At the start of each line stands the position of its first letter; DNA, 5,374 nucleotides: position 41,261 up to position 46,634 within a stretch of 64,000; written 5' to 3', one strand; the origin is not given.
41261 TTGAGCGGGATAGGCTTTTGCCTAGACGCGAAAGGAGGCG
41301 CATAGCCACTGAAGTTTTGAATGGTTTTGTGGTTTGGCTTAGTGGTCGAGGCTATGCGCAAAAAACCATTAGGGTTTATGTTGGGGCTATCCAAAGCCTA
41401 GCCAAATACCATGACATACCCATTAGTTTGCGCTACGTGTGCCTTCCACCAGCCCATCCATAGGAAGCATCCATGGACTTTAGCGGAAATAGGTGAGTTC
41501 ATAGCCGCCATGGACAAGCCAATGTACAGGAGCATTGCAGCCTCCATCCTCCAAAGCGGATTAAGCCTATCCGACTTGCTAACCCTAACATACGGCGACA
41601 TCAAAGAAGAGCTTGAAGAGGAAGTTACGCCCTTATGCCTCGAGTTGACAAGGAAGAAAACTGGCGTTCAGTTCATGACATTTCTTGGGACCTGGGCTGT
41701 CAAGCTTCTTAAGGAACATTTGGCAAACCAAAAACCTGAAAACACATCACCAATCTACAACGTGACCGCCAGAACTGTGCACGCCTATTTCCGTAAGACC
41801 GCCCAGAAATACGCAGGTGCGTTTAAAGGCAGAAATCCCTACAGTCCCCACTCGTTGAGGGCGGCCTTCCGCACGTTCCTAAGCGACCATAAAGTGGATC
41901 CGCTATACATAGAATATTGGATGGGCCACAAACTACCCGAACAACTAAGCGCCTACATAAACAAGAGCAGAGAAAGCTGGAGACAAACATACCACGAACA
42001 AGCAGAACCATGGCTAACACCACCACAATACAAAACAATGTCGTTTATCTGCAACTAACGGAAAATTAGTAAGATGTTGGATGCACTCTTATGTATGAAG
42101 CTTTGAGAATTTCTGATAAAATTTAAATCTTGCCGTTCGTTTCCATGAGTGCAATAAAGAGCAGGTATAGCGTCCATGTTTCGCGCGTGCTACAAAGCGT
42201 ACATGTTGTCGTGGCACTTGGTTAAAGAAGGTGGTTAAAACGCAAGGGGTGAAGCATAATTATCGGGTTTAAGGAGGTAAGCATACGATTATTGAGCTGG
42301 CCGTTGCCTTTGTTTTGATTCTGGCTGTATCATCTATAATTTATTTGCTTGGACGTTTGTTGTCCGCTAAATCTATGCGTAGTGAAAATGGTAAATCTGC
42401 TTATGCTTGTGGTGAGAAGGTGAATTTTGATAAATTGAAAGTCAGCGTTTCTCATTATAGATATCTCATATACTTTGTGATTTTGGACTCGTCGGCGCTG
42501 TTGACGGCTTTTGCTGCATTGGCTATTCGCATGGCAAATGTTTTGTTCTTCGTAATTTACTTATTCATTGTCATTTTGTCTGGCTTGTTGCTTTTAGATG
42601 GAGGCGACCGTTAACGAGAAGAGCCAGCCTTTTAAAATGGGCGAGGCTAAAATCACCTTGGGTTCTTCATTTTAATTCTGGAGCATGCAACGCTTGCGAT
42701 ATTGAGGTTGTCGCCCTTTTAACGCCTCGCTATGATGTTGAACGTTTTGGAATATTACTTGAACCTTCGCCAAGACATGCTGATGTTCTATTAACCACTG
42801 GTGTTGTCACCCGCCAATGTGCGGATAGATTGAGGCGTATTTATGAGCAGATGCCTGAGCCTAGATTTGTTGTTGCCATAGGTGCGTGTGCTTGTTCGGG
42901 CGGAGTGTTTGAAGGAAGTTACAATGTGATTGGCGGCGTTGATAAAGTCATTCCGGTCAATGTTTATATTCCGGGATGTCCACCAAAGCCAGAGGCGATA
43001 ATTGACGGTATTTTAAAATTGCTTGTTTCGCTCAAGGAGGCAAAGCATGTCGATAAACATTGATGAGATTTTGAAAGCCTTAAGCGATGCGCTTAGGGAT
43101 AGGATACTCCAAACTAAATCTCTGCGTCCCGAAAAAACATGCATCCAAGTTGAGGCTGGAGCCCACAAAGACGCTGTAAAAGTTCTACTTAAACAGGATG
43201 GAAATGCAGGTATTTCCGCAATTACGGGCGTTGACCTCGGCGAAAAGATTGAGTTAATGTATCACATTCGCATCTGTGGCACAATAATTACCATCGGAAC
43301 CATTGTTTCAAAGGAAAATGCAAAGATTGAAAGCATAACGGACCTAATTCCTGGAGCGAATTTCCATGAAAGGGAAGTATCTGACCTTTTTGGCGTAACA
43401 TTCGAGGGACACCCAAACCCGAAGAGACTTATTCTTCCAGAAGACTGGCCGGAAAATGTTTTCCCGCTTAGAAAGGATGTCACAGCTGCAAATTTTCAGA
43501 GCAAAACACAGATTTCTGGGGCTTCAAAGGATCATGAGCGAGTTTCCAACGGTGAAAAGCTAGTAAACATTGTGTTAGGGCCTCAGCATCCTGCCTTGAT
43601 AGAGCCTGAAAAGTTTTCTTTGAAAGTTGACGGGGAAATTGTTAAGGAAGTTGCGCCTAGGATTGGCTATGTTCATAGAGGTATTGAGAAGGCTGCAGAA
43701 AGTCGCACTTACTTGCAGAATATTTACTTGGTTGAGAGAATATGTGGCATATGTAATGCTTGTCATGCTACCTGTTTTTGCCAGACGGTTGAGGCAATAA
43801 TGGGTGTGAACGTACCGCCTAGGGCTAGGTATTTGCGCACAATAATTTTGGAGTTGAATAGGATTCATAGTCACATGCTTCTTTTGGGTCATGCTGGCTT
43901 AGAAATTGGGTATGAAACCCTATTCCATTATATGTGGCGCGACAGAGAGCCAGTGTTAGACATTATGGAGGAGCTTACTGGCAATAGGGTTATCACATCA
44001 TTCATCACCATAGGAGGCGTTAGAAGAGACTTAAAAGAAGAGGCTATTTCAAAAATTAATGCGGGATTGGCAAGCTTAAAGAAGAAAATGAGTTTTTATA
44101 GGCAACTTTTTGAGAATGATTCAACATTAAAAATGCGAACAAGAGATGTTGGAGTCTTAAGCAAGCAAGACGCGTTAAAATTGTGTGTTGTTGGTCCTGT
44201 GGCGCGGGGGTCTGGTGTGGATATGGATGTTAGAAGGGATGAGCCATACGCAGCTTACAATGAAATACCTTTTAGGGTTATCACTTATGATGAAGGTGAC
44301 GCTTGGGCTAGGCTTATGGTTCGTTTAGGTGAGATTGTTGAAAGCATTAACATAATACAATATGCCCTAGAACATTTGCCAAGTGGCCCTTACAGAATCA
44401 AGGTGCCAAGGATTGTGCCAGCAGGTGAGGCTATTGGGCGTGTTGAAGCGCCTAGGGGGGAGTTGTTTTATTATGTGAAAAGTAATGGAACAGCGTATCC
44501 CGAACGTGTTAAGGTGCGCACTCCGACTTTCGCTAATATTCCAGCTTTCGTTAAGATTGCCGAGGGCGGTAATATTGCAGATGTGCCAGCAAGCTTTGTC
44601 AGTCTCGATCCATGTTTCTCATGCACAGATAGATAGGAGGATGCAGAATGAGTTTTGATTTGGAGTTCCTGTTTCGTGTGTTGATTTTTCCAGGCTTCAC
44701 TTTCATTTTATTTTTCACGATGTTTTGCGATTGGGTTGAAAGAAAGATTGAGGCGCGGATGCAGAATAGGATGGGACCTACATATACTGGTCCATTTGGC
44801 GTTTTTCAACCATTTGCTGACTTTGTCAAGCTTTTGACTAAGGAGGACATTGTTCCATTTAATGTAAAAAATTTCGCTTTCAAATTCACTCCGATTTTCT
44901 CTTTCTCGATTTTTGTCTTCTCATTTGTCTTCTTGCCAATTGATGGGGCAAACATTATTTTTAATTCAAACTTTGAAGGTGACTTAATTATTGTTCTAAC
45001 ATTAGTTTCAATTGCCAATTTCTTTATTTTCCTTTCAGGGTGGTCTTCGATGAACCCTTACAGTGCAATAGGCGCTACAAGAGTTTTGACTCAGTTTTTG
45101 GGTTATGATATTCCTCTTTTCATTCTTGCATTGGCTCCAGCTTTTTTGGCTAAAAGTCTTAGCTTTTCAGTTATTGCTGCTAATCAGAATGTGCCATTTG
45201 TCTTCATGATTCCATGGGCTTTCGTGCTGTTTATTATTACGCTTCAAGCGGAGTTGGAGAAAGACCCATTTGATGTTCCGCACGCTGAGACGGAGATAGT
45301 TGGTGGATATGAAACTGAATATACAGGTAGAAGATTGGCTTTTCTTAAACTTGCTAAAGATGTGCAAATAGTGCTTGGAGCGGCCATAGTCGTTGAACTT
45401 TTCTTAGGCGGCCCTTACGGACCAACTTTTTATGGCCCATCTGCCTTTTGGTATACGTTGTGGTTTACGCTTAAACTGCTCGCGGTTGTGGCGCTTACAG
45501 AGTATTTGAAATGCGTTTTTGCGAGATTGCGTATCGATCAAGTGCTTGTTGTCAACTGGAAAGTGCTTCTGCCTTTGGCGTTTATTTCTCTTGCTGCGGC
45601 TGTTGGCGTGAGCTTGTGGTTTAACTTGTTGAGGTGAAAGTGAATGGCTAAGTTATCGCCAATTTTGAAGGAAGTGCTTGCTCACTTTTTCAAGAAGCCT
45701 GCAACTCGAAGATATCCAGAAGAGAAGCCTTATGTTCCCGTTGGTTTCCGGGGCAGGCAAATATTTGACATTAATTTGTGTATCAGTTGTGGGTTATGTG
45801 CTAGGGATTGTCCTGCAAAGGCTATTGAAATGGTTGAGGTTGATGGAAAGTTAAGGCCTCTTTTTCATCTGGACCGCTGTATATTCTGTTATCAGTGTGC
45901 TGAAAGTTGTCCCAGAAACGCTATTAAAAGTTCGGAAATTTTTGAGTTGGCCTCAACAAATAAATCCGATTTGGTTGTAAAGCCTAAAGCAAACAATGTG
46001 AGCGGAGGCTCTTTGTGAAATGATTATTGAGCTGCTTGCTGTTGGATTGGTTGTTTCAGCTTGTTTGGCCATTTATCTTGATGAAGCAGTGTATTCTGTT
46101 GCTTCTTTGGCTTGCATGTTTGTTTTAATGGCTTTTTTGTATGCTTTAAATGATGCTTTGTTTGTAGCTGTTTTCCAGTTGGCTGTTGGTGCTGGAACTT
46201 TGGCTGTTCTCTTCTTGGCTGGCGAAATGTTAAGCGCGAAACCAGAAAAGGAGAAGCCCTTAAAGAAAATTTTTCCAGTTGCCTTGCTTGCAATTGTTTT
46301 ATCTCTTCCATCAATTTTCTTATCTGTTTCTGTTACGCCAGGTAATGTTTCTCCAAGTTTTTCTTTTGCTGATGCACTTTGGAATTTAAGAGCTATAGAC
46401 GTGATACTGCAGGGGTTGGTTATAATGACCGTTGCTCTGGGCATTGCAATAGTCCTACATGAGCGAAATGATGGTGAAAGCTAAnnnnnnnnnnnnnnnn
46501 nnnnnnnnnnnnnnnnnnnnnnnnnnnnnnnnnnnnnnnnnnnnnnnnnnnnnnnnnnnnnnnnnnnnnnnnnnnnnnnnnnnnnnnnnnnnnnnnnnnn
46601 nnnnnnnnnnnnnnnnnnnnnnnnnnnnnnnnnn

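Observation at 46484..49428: NuoK-like subunit fused in frame to a ClC channel, followed by an antisense ArsB/NhaD permease, in the middle of the operon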

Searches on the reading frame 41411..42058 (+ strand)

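Call 3: search_protein_families(library=pfam, proteins=[window:41411-42058:+], max_evalue=0.01)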
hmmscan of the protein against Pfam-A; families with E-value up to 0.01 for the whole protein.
window:41411-42058:+ (215 aa): 1 family
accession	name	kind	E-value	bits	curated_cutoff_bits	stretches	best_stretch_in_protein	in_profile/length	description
PF00589.27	Phage_integrase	-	3.2e-11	43.7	27.1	1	29-186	10-169/172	Phage integrase family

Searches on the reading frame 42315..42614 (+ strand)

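Call 3: search_protein_families(library=pfam, proteins=[window:42315-42614:+], max_evalue=0.01)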
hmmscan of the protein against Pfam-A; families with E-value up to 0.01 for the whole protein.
window:42315-42614:+ (99 aa): 1 family
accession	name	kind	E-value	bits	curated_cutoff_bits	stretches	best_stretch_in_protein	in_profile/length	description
PF00507.24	Oxidored_q4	-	4.2e-08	33.7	23.3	1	8-89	3-85/99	NADH-ubiquinone/plastoquinone oxidoreductase, chain 3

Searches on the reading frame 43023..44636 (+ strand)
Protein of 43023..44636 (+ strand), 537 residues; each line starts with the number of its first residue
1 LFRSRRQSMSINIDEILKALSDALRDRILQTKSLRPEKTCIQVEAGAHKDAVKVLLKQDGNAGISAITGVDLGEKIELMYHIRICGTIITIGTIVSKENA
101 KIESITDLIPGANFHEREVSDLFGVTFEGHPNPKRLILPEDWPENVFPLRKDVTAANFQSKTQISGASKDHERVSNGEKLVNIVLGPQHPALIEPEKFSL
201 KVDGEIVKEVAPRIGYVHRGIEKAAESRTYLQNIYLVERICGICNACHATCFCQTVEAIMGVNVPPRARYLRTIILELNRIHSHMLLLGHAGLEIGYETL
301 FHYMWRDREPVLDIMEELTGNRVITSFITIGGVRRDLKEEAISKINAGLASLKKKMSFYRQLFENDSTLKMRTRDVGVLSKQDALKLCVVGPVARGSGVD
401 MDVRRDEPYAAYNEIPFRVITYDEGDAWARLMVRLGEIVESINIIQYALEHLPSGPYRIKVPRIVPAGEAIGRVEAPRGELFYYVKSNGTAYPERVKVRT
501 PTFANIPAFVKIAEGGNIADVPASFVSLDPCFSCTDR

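Call 3: search_protein_families(library=pfam, proteins=[window:43023-44636:+], max_evalue=0.01)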
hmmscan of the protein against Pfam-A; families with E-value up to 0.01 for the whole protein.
window:43023-44636:+ (537 aa): 3 families
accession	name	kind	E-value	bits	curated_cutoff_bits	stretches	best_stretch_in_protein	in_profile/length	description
PF00346.24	Complex1_49kDa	-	7.9e-78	261.7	24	2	295-465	2-172/271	Respiratory-chain NADH dehydrogenase, 49 Kd subunit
PF00329.25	Complex1_30kDa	-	3.3e-27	95.9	22.5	1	42-156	2-121/124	Respiratory-chain NADH dehydrogenase, 30 Kd subunit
PF00374.24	NiFeSe_Hases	-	6.1e-12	45.7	25.8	1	219-286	1-68/508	Nickel-dependent hydrogenase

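Call 32: search_protein_families(library=ncbifam, proteins=[window:43023-44636:+], max_evalue=0.00001)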
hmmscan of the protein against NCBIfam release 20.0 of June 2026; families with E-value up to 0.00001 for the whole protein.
window:43023-44636:+ (537 aa): 29 families (the best 25 are shown)
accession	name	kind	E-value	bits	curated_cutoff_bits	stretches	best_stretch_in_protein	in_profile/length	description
NF004739.1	PRK06075.1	equivalog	4.3e-114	381.3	360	2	182-463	2-283/384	NADH-quinone oxidoreductase subunit D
NF040602.1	F420_dehyd_FpoD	exception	2.2e-100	336.3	600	1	182-537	9-372/372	F420H2 dehydrogenase subunit FpoD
TIGR01962.1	NuoD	equivalog_domain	1.9e-99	333.1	459.35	2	181-466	3-288/386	NADH dehydrogenase (quinone) subunit D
NF008974.0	PRK12322.1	equivalog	3.1e-96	322.5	522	1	182-532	8-361/366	NADH-quinone oxidoreductase subunit D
NF009808.0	PRK13292.1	equivalog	2.5e-94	316.7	1156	2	87-457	309-684/791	NADH-quinone oxidoreductase subunit B/C/D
NF008728.0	PRK11742.1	equivalog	2.9e-84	283.5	840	2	89-460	110-494/598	NADH-quinone oxidoreductase subunit C/D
NF005649.0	PRK07415.1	equivalog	9e-70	235.7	583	2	182-458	12-289/394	NAD(P)H-quinone oxidoreductase subunit H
NF004737.0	PRK06074.2-4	equivalog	1.6e-22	80.1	144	1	56-157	30-128/150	NADH-quinone oxidoreductase subunit C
TIGR01961.1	NuoC_fam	subfamily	6.8e-20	71.8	122.45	1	61-153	24-118/122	NADH (or F420H2) dehydrogenase, subunit C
NF004735.0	PRK06074.2-2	equivalog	3.8e-17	62.7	176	1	13-154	3-147/158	NADH-quinone oxidoreductase subunit C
NF040611.1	F420_dehyd_FpoC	exception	3.9e-17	62.6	220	1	12-154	2-147/158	F420H2 dehydrogenase subunit FpoC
NF009141.0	PRK12494.1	equivalog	5e-17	62.3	175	1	20-158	22-168/175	NAD(P)H-quinone oxidoreductase subunit J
NF005832.0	PRK07735.1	equivalog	1.4e-16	60.7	431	1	64-153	334-423/430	NADH-quinone oxidoreductase subunit C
TIGR03295.1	frhA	equivalog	1.7e-16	60.2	392.5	1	218-365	40-198/412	coenzyme F420 hydrogenase subunit alpha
NF033181.1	NiFeSe_hydrog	equivalog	1.4e-15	57.1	600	1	200-287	20-106/507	nickel-dependent hydrogenase large subunit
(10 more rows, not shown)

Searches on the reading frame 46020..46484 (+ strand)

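Call 3: search_protein_families(library=pfam, proteins=[window:46020-46484:+], max_evalue=0.01)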
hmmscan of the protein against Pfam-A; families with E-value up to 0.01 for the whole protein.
window:46020-46484:+ (154 aa): 1 family
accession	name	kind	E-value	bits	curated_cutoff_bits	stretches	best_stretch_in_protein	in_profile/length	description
PF00499.25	Oxidored_q3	-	5e-11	43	33.2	1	13-105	1-97/146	NADH-ubiquinone/plastoquinone oxidoreductase chain 6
